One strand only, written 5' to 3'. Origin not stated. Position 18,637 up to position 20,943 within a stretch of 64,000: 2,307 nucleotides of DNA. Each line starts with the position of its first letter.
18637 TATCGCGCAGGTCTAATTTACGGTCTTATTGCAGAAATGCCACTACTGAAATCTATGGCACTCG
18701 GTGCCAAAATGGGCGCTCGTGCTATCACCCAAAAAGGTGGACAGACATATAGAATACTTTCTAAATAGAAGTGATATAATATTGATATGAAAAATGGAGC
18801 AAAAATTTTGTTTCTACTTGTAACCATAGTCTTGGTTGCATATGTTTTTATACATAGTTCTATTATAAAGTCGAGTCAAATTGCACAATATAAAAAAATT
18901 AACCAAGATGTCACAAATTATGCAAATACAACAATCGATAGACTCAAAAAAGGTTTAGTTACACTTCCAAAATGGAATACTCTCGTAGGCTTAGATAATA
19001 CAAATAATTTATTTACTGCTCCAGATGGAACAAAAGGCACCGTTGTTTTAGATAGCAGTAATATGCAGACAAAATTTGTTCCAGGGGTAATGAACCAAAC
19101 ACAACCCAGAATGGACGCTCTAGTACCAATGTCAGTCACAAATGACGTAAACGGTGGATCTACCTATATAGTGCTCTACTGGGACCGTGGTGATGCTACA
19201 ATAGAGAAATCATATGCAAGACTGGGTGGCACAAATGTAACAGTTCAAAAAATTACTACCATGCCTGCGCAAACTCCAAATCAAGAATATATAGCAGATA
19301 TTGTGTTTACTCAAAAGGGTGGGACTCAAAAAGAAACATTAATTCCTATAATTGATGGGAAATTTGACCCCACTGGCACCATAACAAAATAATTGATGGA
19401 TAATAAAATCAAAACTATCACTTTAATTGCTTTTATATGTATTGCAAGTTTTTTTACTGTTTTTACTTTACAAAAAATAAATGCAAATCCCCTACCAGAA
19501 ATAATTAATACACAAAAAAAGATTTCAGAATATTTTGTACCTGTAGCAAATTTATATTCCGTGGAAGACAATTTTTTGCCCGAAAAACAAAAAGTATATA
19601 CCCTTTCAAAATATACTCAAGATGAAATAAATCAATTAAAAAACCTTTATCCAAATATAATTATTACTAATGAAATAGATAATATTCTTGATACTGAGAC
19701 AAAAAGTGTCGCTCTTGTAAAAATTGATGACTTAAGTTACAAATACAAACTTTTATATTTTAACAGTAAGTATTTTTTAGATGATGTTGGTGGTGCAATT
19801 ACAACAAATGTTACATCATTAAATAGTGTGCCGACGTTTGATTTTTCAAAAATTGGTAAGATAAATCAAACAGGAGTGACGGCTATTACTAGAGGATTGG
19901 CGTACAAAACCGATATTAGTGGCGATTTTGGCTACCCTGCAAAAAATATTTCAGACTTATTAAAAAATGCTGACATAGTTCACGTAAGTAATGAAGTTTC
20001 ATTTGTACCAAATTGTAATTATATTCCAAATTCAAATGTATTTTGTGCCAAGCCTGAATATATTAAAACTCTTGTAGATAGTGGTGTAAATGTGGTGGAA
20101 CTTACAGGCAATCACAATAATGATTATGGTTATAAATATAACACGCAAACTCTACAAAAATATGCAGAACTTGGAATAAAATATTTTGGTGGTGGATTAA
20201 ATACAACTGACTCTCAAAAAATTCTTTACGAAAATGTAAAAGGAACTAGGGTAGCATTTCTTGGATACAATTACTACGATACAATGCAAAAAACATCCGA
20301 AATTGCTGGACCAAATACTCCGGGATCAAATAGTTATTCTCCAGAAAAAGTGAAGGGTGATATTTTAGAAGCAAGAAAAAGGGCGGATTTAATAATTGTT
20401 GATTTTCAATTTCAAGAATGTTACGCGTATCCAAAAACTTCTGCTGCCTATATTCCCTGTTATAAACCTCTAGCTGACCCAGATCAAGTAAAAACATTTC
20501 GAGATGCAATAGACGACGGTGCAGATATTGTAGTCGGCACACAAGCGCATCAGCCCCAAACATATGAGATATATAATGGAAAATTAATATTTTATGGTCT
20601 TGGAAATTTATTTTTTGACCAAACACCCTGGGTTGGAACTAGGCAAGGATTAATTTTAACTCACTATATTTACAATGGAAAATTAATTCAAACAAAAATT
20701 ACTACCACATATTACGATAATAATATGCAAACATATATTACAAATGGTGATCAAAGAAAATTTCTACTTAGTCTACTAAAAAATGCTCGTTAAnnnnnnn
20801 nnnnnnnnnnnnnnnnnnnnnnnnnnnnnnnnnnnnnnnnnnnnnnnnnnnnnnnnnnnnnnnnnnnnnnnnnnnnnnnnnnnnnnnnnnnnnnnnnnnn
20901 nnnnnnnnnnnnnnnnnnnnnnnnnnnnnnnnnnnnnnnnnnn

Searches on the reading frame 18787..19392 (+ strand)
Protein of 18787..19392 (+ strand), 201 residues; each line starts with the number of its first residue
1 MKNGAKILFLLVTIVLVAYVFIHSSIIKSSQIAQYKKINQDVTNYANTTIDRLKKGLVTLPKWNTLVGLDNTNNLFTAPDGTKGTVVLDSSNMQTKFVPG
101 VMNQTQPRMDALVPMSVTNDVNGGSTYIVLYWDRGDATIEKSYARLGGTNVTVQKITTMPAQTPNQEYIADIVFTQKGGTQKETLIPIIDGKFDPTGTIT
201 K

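Call 3: search_protein_families(library=pfam, proteins=[window:18787-19392:+], max_evalue=0.1)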
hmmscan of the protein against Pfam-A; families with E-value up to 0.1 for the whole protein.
window:18787-19392:+ (201 aa): 1 family
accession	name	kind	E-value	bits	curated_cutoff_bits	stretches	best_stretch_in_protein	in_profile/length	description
PF15403.11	HiaBD2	-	0.049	14.5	25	0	35-71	10-45/52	HiaBD2_N domain of Trimeric autotransporter adhesin (GIN)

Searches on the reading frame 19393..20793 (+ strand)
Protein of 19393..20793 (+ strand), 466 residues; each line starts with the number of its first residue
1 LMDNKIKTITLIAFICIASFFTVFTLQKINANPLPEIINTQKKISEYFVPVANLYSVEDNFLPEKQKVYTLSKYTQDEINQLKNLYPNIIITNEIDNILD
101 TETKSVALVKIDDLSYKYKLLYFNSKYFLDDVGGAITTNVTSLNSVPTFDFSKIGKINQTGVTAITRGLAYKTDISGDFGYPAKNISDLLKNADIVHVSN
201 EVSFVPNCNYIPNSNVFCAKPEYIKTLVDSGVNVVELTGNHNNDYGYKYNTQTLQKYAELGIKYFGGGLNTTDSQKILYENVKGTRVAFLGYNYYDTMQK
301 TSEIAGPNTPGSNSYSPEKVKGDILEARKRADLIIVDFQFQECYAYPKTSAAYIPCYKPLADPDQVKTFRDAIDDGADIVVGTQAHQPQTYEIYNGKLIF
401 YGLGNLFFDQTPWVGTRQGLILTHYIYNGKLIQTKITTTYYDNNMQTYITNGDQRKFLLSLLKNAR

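Call 3: search_protein_families(library=pfam, proteins=[window:19393-20793:+], max_evalue=0.1)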
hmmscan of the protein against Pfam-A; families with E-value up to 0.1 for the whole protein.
window:19393-20793:+ (466 aa): 1 family
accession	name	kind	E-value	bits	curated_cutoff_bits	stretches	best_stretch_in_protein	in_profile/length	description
PF09587.15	PGA_cap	-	1.4e-43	149.7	27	1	177-410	23-255/255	Bacterial capsule synthesis protein PGA_cap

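Call 5: search_protein_families(library=ncbifam, proteins=[window:19393-20793:+], max_evalue=0.1)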
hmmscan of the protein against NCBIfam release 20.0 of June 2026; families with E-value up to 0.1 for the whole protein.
window:19393-20793:+ (466 aa): 1 family
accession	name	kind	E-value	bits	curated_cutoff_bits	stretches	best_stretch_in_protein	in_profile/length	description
NF038314.1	epimerase_MslH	equivalog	4.3e-10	38.5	700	1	324-406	244-315/439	lasso peptide C-terminal Trp epimerase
